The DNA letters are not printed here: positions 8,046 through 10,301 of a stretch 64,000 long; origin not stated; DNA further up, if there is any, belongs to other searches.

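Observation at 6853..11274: Candidate composite defence module: C5-MTase, then GHKL(MORC-like) ATPase-nuclease fusion, then SIR2-like protein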

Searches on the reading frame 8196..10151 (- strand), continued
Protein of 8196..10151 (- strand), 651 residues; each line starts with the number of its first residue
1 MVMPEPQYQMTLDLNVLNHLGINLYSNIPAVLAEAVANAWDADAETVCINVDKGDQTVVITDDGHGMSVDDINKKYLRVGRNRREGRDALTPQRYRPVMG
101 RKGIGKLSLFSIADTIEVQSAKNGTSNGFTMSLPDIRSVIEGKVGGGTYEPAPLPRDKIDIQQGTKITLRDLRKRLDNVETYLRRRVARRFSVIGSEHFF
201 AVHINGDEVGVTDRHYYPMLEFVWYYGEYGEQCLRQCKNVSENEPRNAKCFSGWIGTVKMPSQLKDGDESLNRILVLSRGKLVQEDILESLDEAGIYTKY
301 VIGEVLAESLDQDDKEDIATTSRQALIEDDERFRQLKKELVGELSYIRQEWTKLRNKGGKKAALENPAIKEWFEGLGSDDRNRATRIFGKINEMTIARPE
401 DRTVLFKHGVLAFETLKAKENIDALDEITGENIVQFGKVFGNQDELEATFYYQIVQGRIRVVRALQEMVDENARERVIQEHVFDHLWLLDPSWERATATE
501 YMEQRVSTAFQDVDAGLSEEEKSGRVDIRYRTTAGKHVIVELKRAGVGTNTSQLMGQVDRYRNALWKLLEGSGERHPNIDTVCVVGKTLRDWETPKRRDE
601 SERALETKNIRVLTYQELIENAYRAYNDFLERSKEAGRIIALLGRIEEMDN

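Call 24: search_protein_families(library=padloc, proteins=[L010:10076-11293:+], max_evalue=0.01)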
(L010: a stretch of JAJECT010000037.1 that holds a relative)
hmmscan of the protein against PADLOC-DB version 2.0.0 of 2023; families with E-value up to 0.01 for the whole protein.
L010:10076-11293:+ (406 aa): 17 families
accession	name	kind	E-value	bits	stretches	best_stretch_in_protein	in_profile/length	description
PDLC04093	SIR2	-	7.5e-13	46.2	1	139-356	102-304/395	-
PDLC02414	Aga_SIR2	-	9.9e-13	46.1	1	120-372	58-265/313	-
PDLC04088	SIR2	-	1.5e-12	45.3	1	193-356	176-326/390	-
PDLC02408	Aga_SIR2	-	1.4e-11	42.1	1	178-374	135-303/343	Class II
PDLC04087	SIR2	-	2.3e-09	34.6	1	174-346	115-276/343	-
PDLC04092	SIR2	-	6.4e-09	33.6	1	129-253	69-179/318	-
PDLC04081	SIR2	-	1.5e-08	32.2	1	8-34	18-44/345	-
PDLC04084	SIR2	-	1.5e-06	25.8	1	236-349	239-335/414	-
PDLC02186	SIR2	-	1.7e-06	25.3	1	240-360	225-338/412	-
PDLC04094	SIR2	-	1.9e-06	25.3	0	195-255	154-216/399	-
PDLC04075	SIR2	-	5e-05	20.2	0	307-353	297-344/414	-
PDLC04076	SIR2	-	5.5e-05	20.5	1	297-366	273-341/406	-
PDLC04079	SIR2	-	6.7e-05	19.6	1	239-363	248-361/430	-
PDLC04078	SIR2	-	7.9e-05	20.5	0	236-255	12-31/171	-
PDLC04085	SIR2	-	0.00021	18.3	1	238-364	261-387/463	-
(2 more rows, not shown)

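Call 26: find_homologous_proteins(query=L010:10076-11293:+, max_evalue=0.001)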
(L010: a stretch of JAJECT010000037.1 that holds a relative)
Query L010:10076-11293:+ (406 aa): 362 proteins with E <= 0.001 among 1658 candidates; the best 120 are listed.
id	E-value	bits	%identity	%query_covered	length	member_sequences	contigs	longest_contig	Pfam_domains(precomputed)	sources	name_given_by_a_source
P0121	2.4e-220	750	94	84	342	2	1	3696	-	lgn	-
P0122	1.4e-190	652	70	99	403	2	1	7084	-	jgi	-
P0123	2.4e-126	440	51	97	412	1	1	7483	-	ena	-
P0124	1.4e-122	428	51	97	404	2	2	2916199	-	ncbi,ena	-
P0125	6.5e-116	406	72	56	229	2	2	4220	-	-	-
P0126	3.9e-112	394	71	61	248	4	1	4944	-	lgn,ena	-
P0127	1.4e-101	359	46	97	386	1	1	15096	-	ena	-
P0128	1.6e-98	349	45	97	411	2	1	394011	-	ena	-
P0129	2.8e-98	348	47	96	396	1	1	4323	PF13289.13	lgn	-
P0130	6.9e-98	347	45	98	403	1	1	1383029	PF13289.13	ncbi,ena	-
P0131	9.8e-98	346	45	97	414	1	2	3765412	PF13289.13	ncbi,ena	-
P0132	3.8e-97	344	46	97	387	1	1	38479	PF13289.13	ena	-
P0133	6.8e-97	343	45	97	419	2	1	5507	-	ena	-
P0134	1.2e-96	343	45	96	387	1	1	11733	-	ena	-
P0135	1.3e-96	342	44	97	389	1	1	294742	PF13289.13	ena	-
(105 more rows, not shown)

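Call 27: find_encoding_contigs(protein=P0124, flank=6000, max_places=2)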
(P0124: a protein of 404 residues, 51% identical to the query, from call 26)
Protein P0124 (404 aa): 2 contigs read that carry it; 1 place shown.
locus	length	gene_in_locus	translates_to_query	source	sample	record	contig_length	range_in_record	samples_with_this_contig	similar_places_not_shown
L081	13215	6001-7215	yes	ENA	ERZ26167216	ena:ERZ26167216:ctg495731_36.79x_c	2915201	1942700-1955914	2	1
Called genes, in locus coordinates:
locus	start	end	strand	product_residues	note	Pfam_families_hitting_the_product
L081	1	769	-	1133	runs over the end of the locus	PF01642:MM_CoA_mutase, PF02310:B12-binding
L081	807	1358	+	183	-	-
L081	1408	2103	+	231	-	PF02224:Cytidylate_kin, PF03668:RapZ-like_N (faint), PF13189:Cytidylate_kin2, PF13207:AAA_17 (faint), PF13238:AAA_18 (faint)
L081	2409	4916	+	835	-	PF13509:S1_2 (faint), PF00575:S1, PF21710:Spt6_S1 (faint), PF00575:S1, PF23459:S1_RRP5 (weak), PF00575:S1, PF23459:S1_RRP5 (weak), PF00575:S1 (weak)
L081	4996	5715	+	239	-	-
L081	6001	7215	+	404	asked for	-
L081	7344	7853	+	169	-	-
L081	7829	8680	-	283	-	PF00872:Transposase_mut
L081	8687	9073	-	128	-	PF00872:Transposase_mut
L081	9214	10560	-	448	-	-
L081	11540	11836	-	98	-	-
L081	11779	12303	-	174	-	PF00749:tRNA-synt_1c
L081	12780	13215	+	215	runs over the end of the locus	-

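Call 28: find_encoding_contigs(protein=P0130, flank=6000, max_places=2)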
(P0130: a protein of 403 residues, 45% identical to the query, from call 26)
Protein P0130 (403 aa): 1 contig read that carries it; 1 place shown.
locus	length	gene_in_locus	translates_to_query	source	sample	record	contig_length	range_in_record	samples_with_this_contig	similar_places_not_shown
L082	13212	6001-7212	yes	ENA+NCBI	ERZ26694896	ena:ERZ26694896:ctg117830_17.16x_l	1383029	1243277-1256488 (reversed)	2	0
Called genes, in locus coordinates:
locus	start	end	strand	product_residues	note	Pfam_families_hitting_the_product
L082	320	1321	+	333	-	PF13379:NMT1_2 (weak), PF09084:NMT1, PF16868:NMT1_3 (weak)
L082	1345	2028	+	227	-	PF01609:DDE_Tnp_1 (weak), PF13701:DDE_Tnp_1_4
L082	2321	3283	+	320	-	PF00355:Rieske, PF19112:VanA_C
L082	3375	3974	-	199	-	PF01527:HTH_Tnp_1 (weak)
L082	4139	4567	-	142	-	PF13683:rve_3, PF13333:rve_2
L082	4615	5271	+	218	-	-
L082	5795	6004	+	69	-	-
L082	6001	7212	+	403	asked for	PF13289:SIR2_2 (faint)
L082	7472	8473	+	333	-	-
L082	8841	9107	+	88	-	-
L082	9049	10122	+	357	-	PF18870:HEPN_RES_NTD1, PF08808:RES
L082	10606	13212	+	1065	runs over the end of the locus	PF00176:SNF2-rel_dom (weak), PF04851:ResIII (faint), PF00271:Helicase_C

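Call 29: find_encoding_contigs(protein=P0131, flank=6000, max_places=2)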
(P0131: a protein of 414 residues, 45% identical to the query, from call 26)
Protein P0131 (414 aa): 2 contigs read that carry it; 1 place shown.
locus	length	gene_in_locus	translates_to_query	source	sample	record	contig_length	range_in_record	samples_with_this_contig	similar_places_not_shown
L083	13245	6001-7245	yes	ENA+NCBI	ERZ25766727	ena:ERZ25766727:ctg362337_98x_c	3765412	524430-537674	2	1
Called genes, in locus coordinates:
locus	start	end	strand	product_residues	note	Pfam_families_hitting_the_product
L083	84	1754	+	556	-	PF00069:Pkinase, PF07714:PK_Tyr_Ser-Thr, PF01636:APH (faint), PF03109:ABC1 (weak), PF05099:TerB, PF00226:DnaJ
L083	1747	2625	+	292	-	-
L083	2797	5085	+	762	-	PF00069:Pkinase, PF07714:PK_Tyr_Ser-Thr, PF03109:ABC1 (weak), PF03781:FGE-sulfatase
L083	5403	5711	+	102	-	-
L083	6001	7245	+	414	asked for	PF13289:SIR2_2 (faint)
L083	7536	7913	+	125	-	PF16697:Yop-YscD_cpl (weak), PF00498:FHA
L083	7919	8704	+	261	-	PF01618:MotA_ExbB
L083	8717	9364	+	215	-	PF16697:Yop-YscD_cpl (weak), PF00498:FHA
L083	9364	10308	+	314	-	PF00481:PP2C (faint), PF13672:PP2C_2, PF07228:SpoIIE (faint)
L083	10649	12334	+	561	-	PF01494:FAD_binding_3, PF21274:Rng_hyd_C (weak)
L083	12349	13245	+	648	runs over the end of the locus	PF12228:DUF3604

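Call 30: predict_structure(alignment_id=A1)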
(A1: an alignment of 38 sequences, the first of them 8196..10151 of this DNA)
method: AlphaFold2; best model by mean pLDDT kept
length: 651 residues; sequences in the alignment: 38
mean_pLDDT: 80.2   pTM: 0.68
mean pLDDT of the five models: 80.2, 80.2, 79.8, 73.4, 72.0
residues with pLDDT >= 90: 145; 70-90: 384; 50-70: 89; < 50: 33
segments of 3 or more residues with pLDDT < 50: 1-3, 22-24, 80-88, 102-105, 319-326, 494-497
pLDDT, mean of each block of 10 residues (from residue 1): 70 72 62 81 91 92 89 74 48 75 61 91 91 88 75 93 93 86 88 85 93 86 94 90 94 92 79 84 78 74 88 54 52 87 92 90 90 91 88 73 84 81 63 61 75 78 74 69 61 55 83 86 82 75 84 89 88 79 86 89 88 83 80 73 79 43
secondary structure, 60 per line:
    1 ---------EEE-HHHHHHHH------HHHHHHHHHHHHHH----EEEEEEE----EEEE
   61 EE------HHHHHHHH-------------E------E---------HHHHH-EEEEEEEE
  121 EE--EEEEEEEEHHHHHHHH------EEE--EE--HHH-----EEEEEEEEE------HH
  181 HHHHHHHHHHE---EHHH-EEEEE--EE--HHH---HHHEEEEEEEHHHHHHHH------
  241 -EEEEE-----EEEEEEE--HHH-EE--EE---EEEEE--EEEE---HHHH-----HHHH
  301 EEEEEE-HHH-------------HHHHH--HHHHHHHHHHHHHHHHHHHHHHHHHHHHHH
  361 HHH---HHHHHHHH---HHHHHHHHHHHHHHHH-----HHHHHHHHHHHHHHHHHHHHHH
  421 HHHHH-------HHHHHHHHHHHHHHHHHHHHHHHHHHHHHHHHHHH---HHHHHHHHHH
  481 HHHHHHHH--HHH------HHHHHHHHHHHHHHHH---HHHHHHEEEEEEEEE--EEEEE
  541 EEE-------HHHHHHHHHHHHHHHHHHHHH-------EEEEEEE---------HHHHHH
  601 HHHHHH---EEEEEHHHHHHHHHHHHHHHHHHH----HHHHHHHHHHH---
elements in order: E10-12 H14-21 H28-41 E46-52 E57-62 H69-76 H107-111 E113-122 E125-132 H133-140 E147-149 E164-172 H179-190 E200-204 E220-226 H227-234 E242-246 E252-258 E274-278 E281-284 H288-291 H297-300 E301-306 H324-328 H331-363 H367-374 H378-393 H399-425 H433-467 H471-488 H500-515 H519-524 E525-533 E536-543 H551-571 E579-585 H595-606 E610-614 H615-633 H638-648

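Call 32: find_encoding_contigs(protein=P0122, flank=7000, max_places=2)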
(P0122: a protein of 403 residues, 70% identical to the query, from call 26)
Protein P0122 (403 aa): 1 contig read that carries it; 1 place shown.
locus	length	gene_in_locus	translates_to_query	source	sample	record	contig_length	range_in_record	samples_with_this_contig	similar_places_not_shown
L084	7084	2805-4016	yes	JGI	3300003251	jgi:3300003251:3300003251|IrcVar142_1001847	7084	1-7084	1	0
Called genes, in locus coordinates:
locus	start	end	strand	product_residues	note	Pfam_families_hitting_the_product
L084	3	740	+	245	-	?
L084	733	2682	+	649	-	PF02518:HATPase_c (weak), PF13589:HATPase_c_3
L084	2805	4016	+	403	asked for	-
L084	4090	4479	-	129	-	PF03852:Vsr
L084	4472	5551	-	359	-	PF09519:RE_HindVP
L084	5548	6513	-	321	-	PF00145:DNA_methylase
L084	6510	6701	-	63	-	-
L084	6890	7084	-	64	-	?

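Call 33: find_encoding_contigs(protein=P0123, flank=7000, max_places=2)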
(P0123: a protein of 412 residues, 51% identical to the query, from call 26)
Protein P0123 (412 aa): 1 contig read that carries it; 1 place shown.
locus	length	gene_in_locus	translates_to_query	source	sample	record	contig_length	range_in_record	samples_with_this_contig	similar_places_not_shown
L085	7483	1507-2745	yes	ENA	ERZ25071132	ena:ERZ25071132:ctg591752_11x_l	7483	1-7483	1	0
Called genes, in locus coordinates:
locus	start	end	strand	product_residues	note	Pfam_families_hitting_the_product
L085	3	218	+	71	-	?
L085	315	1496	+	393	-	PF13271:DUF4062 (weak)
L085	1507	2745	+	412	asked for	-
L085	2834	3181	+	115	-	-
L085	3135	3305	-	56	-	-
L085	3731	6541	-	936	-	PF20464:MmeI_N, PF20465:MmeI_hel, PF20473:MmeI_Mtase, PF20466:MmeI_TRD, PF20467:MmeI_C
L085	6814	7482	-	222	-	?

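Call 34: fold_search(model_id=the predicted structure, library=pdb)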
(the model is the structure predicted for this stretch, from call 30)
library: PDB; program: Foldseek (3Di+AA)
matches with E <= 10: 1054; with E <= 0.001: 525
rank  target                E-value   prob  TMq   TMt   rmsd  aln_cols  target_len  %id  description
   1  7exp_A                1.3e-11  1.00  0.32  0.35   8.8       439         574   15  Crystal structure of zebrafish TRAP1 with AMPPNP and MitoQ (released 2022-01-05)
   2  8h77_B                1.8e-11  1.00  0.33  0.34   9.2       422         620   17  Hsp90-AhR-p23-XAP2 complex (released 2023-01-04)
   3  6d14_A                1.8e-11  1.00  0.31  0.34   9.8       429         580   16  Zebrafish TRAP1 bound to AMPPNP and calcium in the asymmetric closed state (released 2018-04-25)
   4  4ivg                  2.3e-11  1.00  0.31  0.41   8.5       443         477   16  Crystal structure of mitochondrial Hsp90 (TRAP1) NTD-Middle domain dimer with AMPPNP (released 2014-01-22)
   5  4iyn_A                2.6e-11  1.00  0.30  0.33  10.0       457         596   15  Structure of mitochondrial Hsp90 (TRAP1) with ADP-ALF4- (released 2014-01-22)
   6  5tvu_A                3.1e-11  1.00  0.32  0.35  10.2       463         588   16  Crystal structure of mitochondrial Hsp90 (TRAP1) with ATP in absence of Mg (released 2018-03-14)
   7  4z1i_D                3.4e-11  1.00  0.33  0.45   9.2       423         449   17  Crystal structure of human Trap1 with AMPPNP (released 2015-04-29)
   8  7u8v                  3.4e-11  1.00  0.28  0.38  10.7       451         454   15  hTRAP1 with inhibitors (released 2023-08-16)
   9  4z1i_C                4.7e-11  1.00  0.33  0.44   8.9       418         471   17  Crystal structure of human Trap1 with AMPPNP (released 2015-04-29)
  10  4j0b_A                4.7e-11  1.00  0.32  0.34   9.5       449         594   15  Structure of mitochondrial Hsp90 (TRAP1) with ADP-BeF3 (released 2014-01-22)
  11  5tth_A                4.7e-11  1.00  0.32  0.31   9.0       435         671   15  Heterodimeric SpyCatcher/SpyTag-fused zebrafish TRAP1 in ATP/ADP-hybrid state (released 2017-08-23)
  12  5tvw_A                4.7e-11  1.00  0.31  0.34   9.4       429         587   16  Crystal structure of mitochondrial Hsp90 (TRAP1) with ATP in absence of Mg, hemi-hydrolyzed (released 2018-03-14)
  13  4ipe_A                5.8e-11  1.00  0.32  0.35   9.5       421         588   16  Crystal structure of mitochondrial Hsp90 (TRAP1) with AMPPNP (released 2014-01-22)
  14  7exp_B                6.7e-11  1.00  0.31  0.33   9.8       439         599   17  Crystal structure of zebrafish TRAP1 with AMPPNP and MitoQ (released 2022-01-05)
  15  6xg6_B                7.5e-11  1.00  0.32  0.34   9.9       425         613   16  Full-length human mitochondrial Hsp90 (TRAP1) with ADP-BeF3 (released 2020-09-30)
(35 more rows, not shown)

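Call 55: list_cluster_members(proteins=[P0007, P0026, P0035, P0053, P0066, P0102, P0105, P0110])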
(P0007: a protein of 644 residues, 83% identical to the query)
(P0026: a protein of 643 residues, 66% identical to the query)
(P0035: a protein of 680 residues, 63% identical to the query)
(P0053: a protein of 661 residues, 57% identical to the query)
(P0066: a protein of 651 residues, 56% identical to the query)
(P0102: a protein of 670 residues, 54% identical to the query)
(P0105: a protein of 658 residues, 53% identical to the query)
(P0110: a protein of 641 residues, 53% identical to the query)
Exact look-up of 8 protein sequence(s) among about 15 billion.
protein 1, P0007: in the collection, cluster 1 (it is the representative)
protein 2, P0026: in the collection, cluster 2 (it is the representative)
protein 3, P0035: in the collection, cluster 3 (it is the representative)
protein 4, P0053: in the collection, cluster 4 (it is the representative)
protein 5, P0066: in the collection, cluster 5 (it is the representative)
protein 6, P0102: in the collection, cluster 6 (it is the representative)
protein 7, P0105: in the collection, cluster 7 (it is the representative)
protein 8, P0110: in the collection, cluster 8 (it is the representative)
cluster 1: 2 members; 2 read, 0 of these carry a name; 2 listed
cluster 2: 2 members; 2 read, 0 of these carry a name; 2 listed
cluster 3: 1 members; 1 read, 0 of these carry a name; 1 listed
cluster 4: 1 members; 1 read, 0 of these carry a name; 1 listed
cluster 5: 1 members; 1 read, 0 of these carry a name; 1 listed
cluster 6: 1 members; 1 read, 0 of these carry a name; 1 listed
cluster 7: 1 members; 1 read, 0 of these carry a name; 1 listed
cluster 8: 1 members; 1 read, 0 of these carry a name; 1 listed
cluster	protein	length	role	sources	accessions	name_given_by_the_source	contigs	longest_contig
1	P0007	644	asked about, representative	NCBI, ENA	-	-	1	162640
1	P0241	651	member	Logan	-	-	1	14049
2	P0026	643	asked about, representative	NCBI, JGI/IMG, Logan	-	-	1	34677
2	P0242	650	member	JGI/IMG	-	-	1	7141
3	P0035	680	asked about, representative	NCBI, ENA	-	-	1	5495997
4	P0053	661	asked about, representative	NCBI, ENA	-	-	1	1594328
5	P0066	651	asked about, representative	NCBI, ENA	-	-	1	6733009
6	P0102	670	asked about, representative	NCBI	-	-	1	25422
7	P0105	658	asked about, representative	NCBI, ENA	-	-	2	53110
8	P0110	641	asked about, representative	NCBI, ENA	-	-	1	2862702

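Call 56: search_dna_similar(query=window:8196-10151:-, collection=plasmids, mode=protein, max_rows=15)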
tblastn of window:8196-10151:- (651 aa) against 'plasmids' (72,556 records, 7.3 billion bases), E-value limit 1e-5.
Records with a match: 25; places in all: 26; records where one place covers at least 80% of the query: 14.
Best place of each record, by identity: <60% 25.
By first word of the organism name: Rhizobium 4; Burkholderia 4; Campylobacter 2; Neisseria 2; Halobaculum 1; Rubrobacter 1; Haloplanus 1; Deinococcus 1; Acinetobacter 1; Streptococcus 1; and 7 more.
By predicted mobility (MOB-suite, as given by PLSDB): non-mobilizable 13; conjugative 10; mobilizable 2.
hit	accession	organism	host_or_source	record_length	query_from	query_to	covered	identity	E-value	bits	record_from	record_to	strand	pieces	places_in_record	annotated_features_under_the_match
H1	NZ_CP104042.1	Rhizobium sp. WSM4643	Pisum sativum,Cell culture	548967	2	647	99%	48.9%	0e+0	577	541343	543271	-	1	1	ATP-binding protein | DNA cytosine methyltransferase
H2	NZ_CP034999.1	Rhizobium acidisoli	Phaseolus vulgaris,root nodule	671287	1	649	100%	42.8%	7e-150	487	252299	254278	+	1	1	ATP-binding protein | dcm: DNA (cytosine-5-)-methyltransferase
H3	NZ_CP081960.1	Halobaculum magnesiiphilum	cell culture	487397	5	650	99%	42.1%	2e-151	492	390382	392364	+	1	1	ATP-binding protein | DNA cytosine methyltransferase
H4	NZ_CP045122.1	Rubrobacter marinus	single pure culture,marine sediment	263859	8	648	98%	42.3%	9e-147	478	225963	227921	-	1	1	ATP-binding protein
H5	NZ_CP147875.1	Haloplanus sp. GX21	cell culture,marine solar saltern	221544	5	650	99%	41.8%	3e-145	474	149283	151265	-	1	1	ATP-binding protein | DNA cytosine methyltransferase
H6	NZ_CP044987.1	Deinococcus sp. AJ005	single cell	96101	1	648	100%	41.3%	5e-135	444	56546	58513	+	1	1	ATP-binding protein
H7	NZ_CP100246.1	Burkholderia glumae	cell culture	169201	8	646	98%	32.1%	8e-90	313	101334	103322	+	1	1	ATP-binding protein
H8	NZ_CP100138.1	Burkholderia glumae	cell culture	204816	8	646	98%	32.1%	8e-90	313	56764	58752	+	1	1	ATP-binding protein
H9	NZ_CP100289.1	Burkholderia glumae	cell culture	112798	7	562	84%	33.2%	1e-70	294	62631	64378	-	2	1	ATP-binding protein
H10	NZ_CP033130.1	Acinetobacter wuhouensis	Culture,Sewage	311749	9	635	96%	27.2%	2e-33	145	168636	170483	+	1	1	ATP-binding protein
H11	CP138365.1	Streptococcus agalactiae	Homo sapiens,cell culture,urine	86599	2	639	95%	26.5%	4e-33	168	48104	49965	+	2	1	ATP-binding protein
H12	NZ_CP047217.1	Campylobacter coli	pig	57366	17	631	94%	25.6%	9e-39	161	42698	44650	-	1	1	ATP-binding protein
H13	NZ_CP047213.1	Campylobacter coli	pig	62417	17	631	94%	25.6%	9e-39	161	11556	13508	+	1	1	ATP-binding protein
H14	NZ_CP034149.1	Pantoea agglomerans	whole organism,Poland, Warsaw area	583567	16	631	95%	24.5%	5e-21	106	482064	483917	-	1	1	ATP-binding protein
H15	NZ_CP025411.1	Paracoccus tegillarcae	Tegillarca granosa,single cell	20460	4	355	54%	31.5%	8e-26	121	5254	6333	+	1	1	ATP-binding protein | DNA cytosine methyltransferase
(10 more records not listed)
